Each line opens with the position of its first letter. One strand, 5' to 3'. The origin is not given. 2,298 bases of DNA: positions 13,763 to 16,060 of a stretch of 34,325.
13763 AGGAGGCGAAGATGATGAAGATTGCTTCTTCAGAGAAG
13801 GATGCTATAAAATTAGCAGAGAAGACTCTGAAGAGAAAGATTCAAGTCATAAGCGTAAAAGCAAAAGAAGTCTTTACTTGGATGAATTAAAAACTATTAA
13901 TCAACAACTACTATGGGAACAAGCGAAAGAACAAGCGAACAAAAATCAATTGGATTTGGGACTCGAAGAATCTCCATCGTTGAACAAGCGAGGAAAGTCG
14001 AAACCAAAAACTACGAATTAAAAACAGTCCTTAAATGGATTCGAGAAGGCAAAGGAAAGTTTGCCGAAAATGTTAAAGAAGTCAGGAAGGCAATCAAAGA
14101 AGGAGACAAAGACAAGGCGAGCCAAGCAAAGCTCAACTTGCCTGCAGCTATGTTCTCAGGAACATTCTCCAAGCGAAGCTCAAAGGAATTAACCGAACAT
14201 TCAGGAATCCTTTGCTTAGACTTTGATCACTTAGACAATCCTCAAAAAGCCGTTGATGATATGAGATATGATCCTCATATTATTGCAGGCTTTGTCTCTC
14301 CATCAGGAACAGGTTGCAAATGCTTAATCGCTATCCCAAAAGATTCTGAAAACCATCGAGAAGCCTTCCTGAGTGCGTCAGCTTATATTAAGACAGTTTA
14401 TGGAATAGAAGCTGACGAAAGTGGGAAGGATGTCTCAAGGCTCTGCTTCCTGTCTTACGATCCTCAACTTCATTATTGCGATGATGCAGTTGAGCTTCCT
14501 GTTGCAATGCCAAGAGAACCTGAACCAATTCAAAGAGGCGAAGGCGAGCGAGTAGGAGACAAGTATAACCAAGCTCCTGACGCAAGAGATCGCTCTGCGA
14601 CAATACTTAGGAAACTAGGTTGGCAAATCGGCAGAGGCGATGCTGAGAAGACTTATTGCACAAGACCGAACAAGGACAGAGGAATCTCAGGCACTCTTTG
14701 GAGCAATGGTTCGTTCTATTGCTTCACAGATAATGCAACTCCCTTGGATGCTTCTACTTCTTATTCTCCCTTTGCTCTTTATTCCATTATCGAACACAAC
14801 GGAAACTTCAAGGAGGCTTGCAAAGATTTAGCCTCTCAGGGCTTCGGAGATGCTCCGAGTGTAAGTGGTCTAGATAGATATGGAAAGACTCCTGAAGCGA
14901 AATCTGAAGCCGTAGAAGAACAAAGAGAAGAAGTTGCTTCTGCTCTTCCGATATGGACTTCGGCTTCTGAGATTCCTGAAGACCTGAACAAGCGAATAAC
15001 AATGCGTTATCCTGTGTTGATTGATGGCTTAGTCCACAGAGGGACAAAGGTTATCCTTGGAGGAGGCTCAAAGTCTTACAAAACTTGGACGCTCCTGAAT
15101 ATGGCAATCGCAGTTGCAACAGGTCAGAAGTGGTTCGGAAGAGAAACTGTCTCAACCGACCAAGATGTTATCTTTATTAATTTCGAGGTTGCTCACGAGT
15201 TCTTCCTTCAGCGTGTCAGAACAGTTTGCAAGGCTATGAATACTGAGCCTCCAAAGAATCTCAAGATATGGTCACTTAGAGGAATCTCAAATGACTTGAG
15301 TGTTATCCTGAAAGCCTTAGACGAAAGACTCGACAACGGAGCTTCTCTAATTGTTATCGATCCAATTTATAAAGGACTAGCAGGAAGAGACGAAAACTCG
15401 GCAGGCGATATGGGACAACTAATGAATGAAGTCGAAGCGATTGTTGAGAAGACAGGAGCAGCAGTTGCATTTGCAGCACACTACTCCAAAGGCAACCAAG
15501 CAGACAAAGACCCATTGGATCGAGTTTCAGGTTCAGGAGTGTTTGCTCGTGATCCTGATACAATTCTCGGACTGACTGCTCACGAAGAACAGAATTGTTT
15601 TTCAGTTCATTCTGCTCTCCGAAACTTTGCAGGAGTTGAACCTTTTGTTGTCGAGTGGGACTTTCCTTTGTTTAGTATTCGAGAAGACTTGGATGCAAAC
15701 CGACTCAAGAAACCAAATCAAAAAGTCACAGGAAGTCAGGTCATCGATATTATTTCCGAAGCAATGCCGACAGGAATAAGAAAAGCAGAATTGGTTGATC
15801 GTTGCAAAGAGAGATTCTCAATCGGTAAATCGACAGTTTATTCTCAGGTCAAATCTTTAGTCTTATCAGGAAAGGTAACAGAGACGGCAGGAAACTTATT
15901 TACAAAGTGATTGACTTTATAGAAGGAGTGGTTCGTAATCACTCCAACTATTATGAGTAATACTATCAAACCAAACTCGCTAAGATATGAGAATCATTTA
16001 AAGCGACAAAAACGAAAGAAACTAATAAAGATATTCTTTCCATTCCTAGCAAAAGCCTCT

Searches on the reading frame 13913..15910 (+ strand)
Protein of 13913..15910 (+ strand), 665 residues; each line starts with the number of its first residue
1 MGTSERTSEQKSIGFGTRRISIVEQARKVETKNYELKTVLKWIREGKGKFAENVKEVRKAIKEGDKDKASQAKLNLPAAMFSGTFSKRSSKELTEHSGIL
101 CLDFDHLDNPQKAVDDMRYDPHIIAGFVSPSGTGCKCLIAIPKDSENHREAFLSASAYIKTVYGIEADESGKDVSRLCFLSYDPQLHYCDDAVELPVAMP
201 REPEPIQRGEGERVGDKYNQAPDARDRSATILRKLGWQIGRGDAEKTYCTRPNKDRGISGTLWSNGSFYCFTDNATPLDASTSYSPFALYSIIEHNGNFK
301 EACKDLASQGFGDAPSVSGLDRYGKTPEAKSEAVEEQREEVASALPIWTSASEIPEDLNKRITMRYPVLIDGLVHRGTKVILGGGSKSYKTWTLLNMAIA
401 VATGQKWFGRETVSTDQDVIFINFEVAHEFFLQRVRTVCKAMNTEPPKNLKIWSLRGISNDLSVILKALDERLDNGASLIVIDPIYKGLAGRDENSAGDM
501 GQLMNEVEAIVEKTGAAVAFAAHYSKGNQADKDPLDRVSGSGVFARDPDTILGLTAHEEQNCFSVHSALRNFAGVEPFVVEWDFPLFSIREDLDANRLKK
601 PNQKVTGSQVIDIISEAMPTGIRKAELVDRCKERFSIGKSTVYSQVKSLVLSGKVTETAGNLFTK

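Call 9: search_protein_families(library=phrogs, proteins=[window:13913-15910:+], max_evalue=0.01)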
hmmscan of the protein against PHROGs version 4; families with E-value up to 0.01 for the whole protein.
window:13913-15910:+ (665 aa): 15 families
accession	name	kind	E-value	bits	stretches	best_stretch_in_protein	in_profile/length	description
phrog_2597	-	DNA, RNA and nucleotide metabolism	9.8e-51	174.1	1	357-558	347-548/747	DNA primase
phrog_28855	-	unknown function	5.7e-23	82.2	1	35-192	21-173/804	-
phrog_18375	-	DNA, RNA and nucleotide metabolism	1.4e-20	74.2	1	21-187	8-173/644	DNA primase/helicase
phrog_3123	-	unknown function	6.4e-19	68.9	1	326-560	292-542/583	-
phrog_906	-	DNA, RNA and nucleotide metabolism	4.4e-15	56.5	1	349-528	498-676/872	DNA polymerase/primase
phrog_19930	-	DNA, RNA and nucleotide metabolism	6.1e-12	45.6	1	217-316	234-334/865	DNA polymerase/primase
phrog_2850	-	unknown function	1.1e-11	45.4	1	381-526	162-309/465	-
phrog_15962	-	DNA, RNA and nucleotide metabolism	3.1e-11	43.3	1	47-187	66-207/835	DNA primase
phrog_239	-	DNA, RNA and nucleotide metabolism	6.4e-11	42.9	1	372-559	353-558/801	DNA primase/helicase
phrog_1284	-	unknown function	3.7e-10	40.6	1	368-510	26-164/306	-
phrog_6012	-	DNA, RNA and nucleotide metabolism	1.4e-08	35.4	1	371-558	142-330/447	DNA helicase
phrog_23402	-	unknown function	8e-08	33.1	1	39-194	25-188/301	-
phrog_19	-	DNA, RNA and nucleotide metabolism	1.6e-06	28.3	1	372-559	348-542/621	DnaB-like replicative helicase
phrog_3228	-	DNA, RNA and nucleotide metabolism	1e-05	25.1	1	362-534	360-538/766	replicative helicase-primase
phrog_243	-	DNA, RNA and nucleotide metabolism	1.6e-05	25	1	465-558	131-226/273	DnaB-like replicative helicase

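Call 10: search_protein_families(library=pfam, proteins=[window:13913-15910:+], max_evalue=0.01)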
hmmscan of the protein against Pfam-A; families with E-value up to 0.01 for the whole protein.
window:13913-15910:+ (665 aa): 2 families
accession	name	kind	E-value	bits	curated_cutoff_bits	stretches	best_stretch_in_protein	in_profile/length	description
PF13481.12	AAA_25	-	9.7e-27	94.3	27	1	368-529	24-195/195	AAA domain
PF08800.15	BT4734-like_N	-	8.5e-24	84.7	22.4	1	72-188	2-134/134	BT4734-like, N-terminal domain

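Call 32: find_related_loci(query=window:13913-15910:+, collection=viral_contigs, flank=7000)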
Query window:13913-15910:+ (665 aa) in viral_contigs; peptide patterns used: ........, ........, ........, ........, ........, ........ (x = any residue, [..] = any of these).
25 stretches matched a pattern; 2 encode a relative of the query (tblastn E <= 1e-3); 2 distinct loci.
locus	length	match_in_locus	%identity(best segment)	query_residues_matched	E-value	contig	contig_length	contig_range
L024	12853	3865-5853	96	3-665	0e+0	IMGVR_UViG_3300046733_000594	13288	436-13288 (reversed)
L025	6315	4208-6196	96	1-665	0e+0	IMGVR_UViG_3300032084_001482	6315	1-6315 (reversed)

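Call 45: search_dna_similar(query=window:13913-15910:+, collection=phages, mode=protein, max_rows=20)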
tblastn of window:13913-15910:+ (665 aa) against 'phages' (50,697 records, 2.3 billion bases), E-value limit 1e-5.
Records with a match: 203; places in all: 203; records where one place covers at least 80% of the query: 0.
Best place of each record, by identity: <60% 203.
By first word of the organism name: Gordonia 61; Streptococcus 36; Mycobacterium 30; Flavobacterium 17; Cellulophaga 17; Bacteriophage 8; Paenibacillus 7; Caulobacter 4; Nonlabens 4; Faecalibacterium 3; and 11 more.
By host as written in the record: Gordonia rubripertincta NRRL B-16540 24; Gordonia terrae 3612 18; Mycobacterium smegmatis mc2 155 18; - 14; Paenibacillus larvae NRRL 2605 5; Flavobacterium sp. BAL314 5; Mycobacterium smegmatis mc#155 5; Flavobacterium sp. LMO8 5; and 76 more.
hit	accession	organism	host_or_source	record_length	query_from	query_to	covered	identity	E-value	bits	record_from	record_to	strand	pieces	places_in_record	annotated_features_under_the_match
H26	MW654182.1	Nocardia phage KYD2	Nocardia carnea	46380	197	529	50%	26.3%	2e-7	61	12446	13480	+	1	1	primase/polymerase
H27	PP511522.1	Dulem virus 35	Varecia variegata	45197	328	558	35%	36.3%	4e-31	136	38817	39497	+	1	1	helicase replication protein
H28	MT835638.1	Bacteriophage sp.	human fecal samples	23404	332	549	33%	35.3%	2e-30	134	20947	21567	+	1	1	record has no annotation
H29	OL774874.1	Streptococcus phage MissE1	Streptococcus mitis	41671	367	558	29%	40.0%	8e-33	142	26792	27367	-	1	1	RusA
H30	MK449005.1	Streptococcus phage Javan74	Streptococcus anginosus J4211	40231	367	558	29%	39.8%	3e-32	140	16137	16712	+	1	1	replicative DNA helicase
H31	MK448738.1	Streptococcus phage Javan355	Streptococcus oralis DD24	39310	367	558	29%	39.5%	2e-32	140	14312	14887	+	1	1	replicative DNA helicase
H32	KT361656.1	Paenibacillus phage Vadim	Paenibacillus larvae NRRL 2605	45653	367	558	29%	39.5%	5e-32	139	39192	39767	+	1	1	DNA primase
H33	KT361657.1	Paenibacillus phage Diane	Paenibacillus larvae NRRL 2605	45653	367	558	29%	39.5%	5e-32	139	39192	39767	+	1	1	DNA primase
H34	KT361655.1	Paenibacillus phage Hayley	Paenibacillus larvae NRRL 2605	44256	367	558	29%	39.5%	5e-32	139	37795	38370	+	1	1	DNA primase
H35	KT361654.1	Paenibacillus phage Vegas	Paenibacillus larvae NRRL 2605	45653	367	558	29%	39.5%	5e-32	139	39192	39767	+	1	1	DNA primase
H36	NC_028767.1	Paenibacillus phage Vegas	Paenibacillus larvae NRRL 2605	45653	367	558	29%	39.5%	5e-32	139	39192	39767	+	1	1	DNA primase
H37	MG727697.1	Paenibacillus phage Dragolir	Paenibacillus larvae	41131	367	558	29%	39.5%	9e-32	138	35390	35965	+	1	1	DNA primase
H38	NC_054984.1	Paenibacillus phage Dragolir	Paenibacillus larvae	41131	367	558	29%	39.5%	9e-32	138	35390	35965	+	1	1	DNA primase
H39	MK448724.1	Streptococcus phage Javan273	Streptococcus iniae Si1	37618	367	558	29%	39.3%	5e-31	136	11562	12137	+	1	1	replicative DNA helicase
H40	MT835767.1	Bacteriophage sp.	human fecal samples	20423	367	555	28%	39.6%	2e-33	143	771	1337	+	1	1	record has no annotation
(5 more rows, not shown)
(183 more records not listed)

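Call 46: search_solved_structures(query=window:13913-15910:+, max_evalue=0.01)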
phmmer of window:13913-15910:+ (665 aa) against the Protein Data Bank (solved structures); distinct sequences matched with E-value up to 0.01: 1.
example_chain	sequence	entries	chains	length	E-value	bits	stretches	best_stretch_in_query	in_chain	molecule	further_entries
1g8y_A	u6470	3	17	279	0.0046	18.5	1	472-528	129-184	REGULATORY PROTEIN REPA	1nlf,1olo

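Call 53: find_homologous_proteins(query=window:13913-15910:+, max_evalue=1e-20)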
Query window:13913-15910:+ (665 aa): 135 proteins with E <= 1e-20 among 8000 candidates; the best 120 are listed.
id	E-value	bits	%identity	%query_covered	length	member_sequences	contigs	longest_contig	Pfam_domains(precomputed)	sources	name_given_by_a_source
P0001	0.0e+0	1498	98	100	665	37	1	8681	PF08800.16,PF13481.13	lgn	-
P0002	0.0e+0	1282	82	99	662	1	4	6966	PF08800.16,PF13481.13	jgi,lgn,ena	jgi:hypothetical protein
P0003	0.0e+0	1268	83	96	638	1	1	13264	PF08800.16,PF13481.13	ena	-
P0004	0.0e+0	1266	83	96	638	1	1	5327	PF08800.16,PF13481.13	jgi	-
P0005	0.0e+0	1250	79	100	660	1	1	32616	PF08800.16,PF13481.13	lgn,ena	-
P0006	5.6e-293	991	64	99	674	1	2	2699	PF08800.16,PF13481.13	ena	-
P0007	1.2e-291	987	63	99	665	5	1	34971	PF08800.16,PF13481.13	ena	-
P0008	2.7e-272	923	94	64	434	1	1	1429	PF13481.13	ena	-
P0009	1.2e-268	911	60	99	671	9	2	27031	PF08800.16,PF13481.13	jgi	jgi:hypothetical protein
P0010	4.2e-268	909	60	99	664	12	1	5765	PF08800.16,PF13481.13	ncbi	-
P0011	1.3e-267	907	59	98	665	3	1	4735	PF08800.16,PF13481.13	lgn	-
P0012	7.3e-266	902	60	99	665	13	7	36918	PF08800.16,PF13481.13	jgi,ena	-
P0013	9.6e-266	901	60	98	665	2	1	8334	PF08800.16,PF13481.13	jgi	-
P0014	2.0e-265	900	60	98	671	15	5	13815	PF08800.16,PF13481.13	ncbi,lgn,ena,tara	tara:strand:+ start:2239 stop:4254 length:2016 start_codon:yes stop_codon:yes gene_type:complete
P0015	1.1e-262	891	59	98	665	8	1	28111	PF08800.16,PF13481.13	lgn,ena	-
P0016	3.8e-262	889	58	99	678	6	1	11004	PF08800.16,PF13481.13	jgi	jgi:hypothetical protein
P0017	3.9e-262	889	59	98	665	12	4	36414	PF08800.16,PF13481.13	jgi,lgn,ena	-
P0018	7.7e-262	888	58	98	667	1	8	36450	PF08800.16,PF13481.13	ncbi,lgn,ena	-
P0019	2.5e-261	887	58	99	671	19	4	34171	PF08800.16,PF13481.13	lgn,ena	-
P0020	3.1e-261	886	60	98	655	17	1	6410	PF08800.16,PF13481.13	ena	-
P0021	7.7e-261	885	59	98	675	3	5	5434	PF08800.16,PF13481.13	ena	-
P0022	9.0e-261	885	59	98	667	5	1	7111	PF08800.16,PF13481.13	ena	-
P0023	1.5e-260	884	58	100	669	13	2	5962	PF08800.16,PF13481.13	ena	-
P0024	2.3e-260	884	58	99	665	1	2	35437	PF08800.16,PF13481.13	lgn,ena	-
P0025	4.7e-260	883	59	98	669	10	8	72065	PF08800.16,PF13481.13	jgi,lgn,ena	-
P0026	7.3e-260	882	58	99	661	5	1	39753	PF08800.16,PF13481.13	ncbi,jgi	-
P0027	9.6e-260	882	58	99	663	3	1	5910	PF08800.16,PF13481.13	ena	-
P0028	1.8e-259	881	58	98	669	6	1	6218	PF08800.16,PF13481.13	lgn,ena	-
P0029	3.7e-259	880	58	98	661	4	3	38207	PF08800.16,PF13481.13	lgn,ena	-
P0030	7.0e-259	879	56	100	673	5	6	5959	PF08800.16,PF13481.13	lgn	-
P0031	1.1e-257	875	57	99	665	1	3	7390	PF08800.16,PF13481.13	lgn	-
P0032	4.1e-257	873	58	98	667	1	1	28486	PF08800.16,PF13481.13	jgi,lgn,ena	-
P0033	2.3e-256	870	58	98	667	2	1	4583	PF08800.16,PF13481.13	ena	-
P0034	2.3e-256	870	57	98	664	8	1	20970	PF08800.16,PF13481.13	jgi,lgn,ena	-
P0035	2.8e-256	870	58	99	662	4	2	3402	PF08800.16,PF13481.13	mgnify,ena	mgnify:CR=1 FL=1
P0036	1.2e-254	865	58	98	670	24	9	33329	PF08800.16,PF13481.13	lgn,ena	-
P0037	2.1e-254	864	57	98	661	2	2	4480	PF08800.16,PF13481.13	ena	-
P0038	3.2e-252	857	57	98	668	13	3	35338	PF08800.16,PF13481.13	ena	-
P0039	3.3e-250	850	57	99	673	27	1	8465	PF08800.16,PF13481.13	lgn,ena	-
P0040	3.8e-248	843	56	98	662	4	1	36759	PF08800.16,PF13481.13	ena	-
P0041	6.8e-248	842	56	98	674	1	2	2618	PF08800.16,PF13481.13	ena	-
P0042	2.4e-247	841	55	99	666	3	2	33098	PF08800.16,PF13481.13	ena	-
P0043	1.0e-242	825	57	96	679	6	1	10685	PF08800.16,PF13481.13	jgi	-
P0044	1.8e-240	818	55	98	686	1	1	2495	PF08800.16,PF13481.13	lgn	-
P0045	5.9e-240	816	56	99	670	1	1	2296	PF08800.16,PF13481.13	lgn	-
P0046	1.8e-238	811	55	99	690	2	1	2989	PF08800.16,PF13481.13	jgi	jgi:hypothetical protein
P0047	2.7e-236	804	55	97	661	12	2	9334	PF08800.16,PF13481.13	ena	-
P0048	5.1e-227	773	59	85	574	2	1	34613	PF08800.16,PF13481.13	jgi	jgi:hypothetical protein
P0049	2.1e-225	768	57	92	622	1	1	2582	PF08800.16,PF13481.13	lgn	-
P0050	4.6e-224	764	58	85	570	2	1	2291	PF08800.16,PF13481.13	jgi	-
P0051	2.0e-222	758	52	100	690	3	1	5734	PF08800.16,PF13481.13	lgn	-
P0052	1.5e-221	755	51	99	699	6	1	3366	PF08800.16,PF13481.13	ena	-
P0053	2.1e-215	735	51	99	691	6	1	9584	PF08800.16,PF13481.13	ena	-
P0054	1.0e-214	733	49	99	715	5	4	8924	PF08800.16,PF13481.13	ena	-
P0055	1.0e-213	729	50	99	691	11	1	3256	PF08800.16,PF13481.13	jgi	-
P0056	1.2e-213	729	50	98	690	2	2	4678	PF08800.16,PF13481.13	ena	-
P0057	5.7e-212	724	51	95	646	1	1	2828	PF08800.16,PF13481.13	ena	-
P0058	3.5e-207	708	56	85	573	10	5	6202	PF08800.16,PF13481.13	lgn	-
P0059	6.0e-166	572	52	76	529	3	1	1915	PF13481.13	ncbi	-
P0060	1.2e-146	508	41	97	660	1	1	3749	PF08800.16,PF13481.13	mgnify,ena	mgnify:CR=1 FL=1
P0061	1.6e-133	464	38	97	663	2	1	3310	PF08800.16,PF13481.13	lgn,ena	-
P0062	1.5e-119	418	49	58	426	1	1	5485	PF08800.16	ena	-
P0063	6.0e-119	416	35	98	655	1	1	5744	PF08800.16,PF13481.13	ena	-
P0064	5.6e-117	410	35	97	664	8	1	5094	PF08800.16,PF13481.13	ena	-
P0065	3.5e-113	397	34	97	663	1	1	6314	PF08800.16,PF13481.13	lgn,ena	-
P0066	2.4e-99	352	50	47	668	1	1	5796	PF08800.16,PF13481.13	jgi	jgi:hypothetical protein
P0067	1.2e-98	349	33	95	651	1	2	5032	PF08800.16,PF13481.13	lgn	-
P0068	1.9e-97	345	51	47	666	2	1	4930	PF08800.16,PF13481.13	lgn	-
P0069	5.4e-97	344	43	59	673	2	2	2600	PF08800.16,PF13481.13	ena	-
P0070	1.5e-96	342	43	62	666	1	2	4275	PF08800.16,PF13481.13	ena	-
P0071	3.3e-96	341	49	50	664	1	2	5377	PF08800.16,PF13481.13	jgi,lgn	jgi:hypothetical protein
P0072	1.5e-95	339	43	64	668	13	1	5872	PF08800.16,PF13481.13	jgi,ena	-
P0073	2.3e-95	338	42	62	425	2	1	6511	PF08800.16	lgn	-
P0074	6.8e-94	334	43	60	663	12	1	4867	PF08800.16,PF13481.13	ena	-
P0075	8.7e-93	330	43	60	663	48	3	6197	PF08800.16,PF13481.13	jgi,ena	-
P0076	6.2e-92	327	37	83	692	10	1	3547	PF08800.16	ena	-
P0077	1.4e-84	303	41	58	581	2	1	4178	PF08800.16,PF13481.13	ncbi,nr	ncbi:MAG TPA: hypothetical protein DCX06_08085, partial [Opitutae bacterium]|nr:hypothetical protein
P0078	2.5e-83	299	37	76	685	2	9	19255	PF08800.16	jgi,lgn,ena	-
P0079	1.9e-73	266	35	78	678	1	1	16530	PF08800.16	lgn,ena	-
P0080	2.0e-70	256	52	36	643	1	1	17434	PF13481.13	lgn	-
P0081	5.2e-69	251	44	43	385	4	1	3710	PF13481.13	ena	-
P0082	7.7e-69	251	45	42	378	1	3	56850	PF13481.13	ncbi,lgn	ncbi:MAG: AAA family ATPase [Verrucomicrobiota bacterium]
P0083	2.8e-68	249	40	49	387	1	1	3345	PF13481.13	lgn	-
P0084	1.3e-64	237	43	43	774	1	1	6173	PF13481.13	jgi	jgi:hypothetical protein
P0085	8.1e-62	228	40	47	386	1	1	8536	PF13481.13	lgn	-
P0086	2.0e-38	150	29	80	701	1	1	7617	PF08800.16,PF13481.13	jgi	jgi:hypothetical protein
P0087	4.0e-36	143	39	37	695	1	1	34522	PF08800.16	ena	-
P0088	2.6e-35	140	38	39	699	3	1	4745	PF08800.16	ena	-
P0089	2.1e-34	137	36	40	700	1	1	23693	PF08800.16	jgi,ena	-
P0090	2.1e-34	137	36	40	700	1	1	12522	PF08800.16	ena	-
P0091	1.3e-32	131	35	44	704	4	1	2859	PF08800.16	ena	-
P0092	1.5e-32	131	45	24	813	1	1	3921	PF13148.12,PF08800.16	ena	-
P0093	2.7e-31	127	34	43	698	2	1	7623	PF08800.16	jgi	jgi:hypothetical protein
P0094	4.0e-31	126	45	24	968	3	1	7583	PF08800.16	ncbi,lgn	-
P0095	5.3e-31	126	48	23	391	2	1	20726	PF08800.16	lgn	-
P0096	7.4e-29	119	35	31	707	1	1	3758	PF19263.6,PF08800.16,PF08706.17,PF03288.23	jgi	jgi:putative DNA primase/helicase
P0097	9.3e-29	118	45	24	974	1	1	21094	PF08800.16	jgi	jgi:hypothetical protein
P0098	2.1e-26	111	43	25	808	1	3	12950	PF19263.6,PF08800.16,PF08708.17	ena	-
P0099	2.4e-25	107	35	33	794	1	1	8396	PF12307.14,PF08800.16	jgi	jgi:Protein of unknown function (DUF3631)/VirE N-terminal domain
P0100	2.5e-25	107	40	29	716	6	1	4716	PF08800.16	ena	-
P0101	2.6e-25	107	40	28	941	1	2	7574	PF08800.16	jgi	jgi:hypothetical protein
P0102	4.1e-25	106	43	27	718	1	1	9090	PF08800.16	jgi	jgi:VirE N-terminal domain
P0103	2.4e-24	104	25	79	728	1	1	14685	PF08800.16,PF13481.13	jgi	jgi:hypothetical protein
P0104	4.4e-24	103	38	25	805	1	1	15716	PF08800.16,PF13481.13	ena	-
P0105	6.4e-24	102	35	29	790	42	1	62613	PF19263.6,PF08800.16,PF08708.17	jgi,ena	jgi:hypothetical protein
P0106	7.3e-24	102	43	23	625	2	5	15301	PF03796.22,PF08800.16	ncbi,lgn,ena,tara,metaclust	tara:strand:- start:5909 stop:7786 length:1878 start_codon:yes stop_codon:yes gene_type:complete|met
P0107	8.1e-24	102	35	33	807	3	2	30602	PF19263.6,PF08800.16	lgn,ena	-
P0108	1.7e-23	101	35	33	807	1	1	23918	PF19263.6,PF08800.16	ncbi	-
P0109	2.6e-23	100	37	27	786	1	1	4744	PF13148.12,PF08800.16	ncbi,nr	ncbi:MAG: DUF3987 domain-containing protein [Candidatus Riflebacteria bacterium]|nr:DUF3987 domain-c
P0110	4.2e-23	100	38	25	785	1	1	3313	PF19263.6,PF08800.16,PF08708.17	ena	-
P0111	5.6e-23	99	37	25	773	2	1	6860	PF19263.6,PF08800.16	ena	-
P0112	6.0e-23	99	39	26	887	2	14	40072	PF06048.18,PF08800.16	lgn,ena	-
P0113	7.0e-23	99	35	29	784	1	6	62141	PF19263.6,PF08800.16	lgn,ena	-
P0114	9.1e-23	99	38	25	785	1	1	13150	PF19263.6,PF08800.16,PF08708.17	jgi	-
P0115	9.8e-23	98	40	26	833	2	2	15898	PF19263.6,PF08800.16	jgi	jgi:hypothetical protein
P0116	1.7e-22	98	37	26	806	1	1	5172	PF08800.16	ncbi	-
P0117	1.7e-22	98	39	25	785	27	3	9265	PF19263.6,PF08800.16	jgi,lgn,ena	jgi:hypothetical protein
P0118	1.8e-22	98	39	26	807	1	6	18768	PF19263.6,PF08800.16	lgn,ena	-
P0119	2.4e-22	97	38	25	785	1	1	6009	PF19263.6,PF08800.16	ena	-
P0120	2.7e-22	97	32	49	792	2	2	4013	PF19263.6,PF08800.16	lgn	-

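Call 54: find_encoding_contigs(protein=P0005, flank=10000, max_places=2)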
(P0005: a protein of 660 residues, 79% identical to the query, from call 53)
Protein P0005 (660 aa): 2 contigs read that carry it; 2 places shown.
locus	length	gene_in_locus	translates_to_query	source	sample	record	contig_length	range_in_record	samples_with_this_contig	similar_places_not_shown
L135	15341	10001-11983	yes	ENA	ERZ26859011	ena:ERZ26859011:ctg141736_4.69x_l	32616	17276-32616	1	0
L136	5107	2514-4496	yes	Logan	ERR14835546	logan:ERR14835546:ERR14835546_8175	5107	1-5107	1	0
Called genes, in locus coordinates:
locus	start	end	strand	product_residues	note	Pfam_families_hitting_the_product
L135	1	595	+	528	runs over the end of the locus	-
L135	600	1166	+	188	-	-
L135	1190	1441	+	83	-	-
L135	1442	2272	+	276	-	-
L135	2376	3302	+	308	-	-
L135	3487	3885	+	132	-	-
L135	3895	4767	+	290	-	-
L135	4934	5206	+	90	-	-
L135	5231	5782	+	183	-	PF13238:AAA_18 (weak), PF04275:P-mevalo_kinase (weak), PF21448:DNMK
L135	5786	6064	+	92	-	-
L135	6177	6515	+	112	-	-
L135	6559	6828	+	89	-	-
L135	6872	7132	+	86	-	-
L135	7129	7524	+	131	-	PF01464:SLT (weak), PF05497:Destabilase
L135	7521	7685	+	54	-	PF01402:RHH_1 (weak)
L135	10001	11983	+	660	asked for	PF08800:BT4734-like_N, PF13481:AAA_25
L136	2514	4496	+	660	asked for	PF08800:BT4734-like_N, PF13481:AAA_25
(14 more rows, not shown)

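Call 55: find_encoding_contigs(protein=P0007, flank=10000, max_places=2)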
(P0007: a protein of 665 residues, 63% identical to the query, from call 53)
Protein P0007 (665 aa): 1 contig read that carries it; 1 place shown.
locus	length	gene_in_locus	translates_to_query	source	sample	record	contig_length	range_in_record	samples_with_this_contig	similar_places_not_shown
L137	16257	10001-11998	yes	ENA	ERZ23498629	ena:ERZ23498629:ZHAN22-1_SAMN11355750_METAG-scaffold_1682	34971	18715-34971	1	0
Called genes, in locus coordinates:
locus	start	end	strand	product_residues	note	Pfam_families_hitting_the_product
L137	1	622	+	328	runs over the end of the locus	-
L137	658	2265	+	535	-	-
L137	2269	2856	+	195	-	-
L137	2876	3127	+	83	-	-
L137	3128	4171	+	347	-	-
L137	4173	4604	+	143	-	-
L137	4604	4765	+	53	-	-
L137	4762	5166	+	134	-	-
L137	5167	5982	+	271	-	-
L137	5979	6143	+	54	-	-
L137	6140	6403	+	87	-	-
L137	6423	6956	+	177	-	PF04275:P-mevalo_kinase (weak), PF21448:DNMK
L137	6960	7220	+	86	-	-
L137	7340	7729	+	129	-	-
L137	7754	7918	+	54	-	-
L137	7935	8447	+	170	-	-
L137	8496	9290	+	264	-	-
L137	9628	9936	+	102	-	-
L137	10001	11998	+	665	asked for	PF08800:BT4734-like_N, PF13481:AAA_25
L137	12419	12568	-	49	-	-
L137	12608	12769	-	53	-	-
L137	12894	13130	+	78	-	-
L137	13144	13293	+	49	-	-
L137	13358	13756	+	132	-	-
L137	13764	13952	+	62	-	-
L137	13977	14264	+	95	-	-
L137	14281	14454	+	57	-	-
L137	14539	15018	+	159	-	-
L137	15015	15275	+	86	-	-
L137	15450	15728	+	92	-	-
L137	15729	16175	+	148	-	-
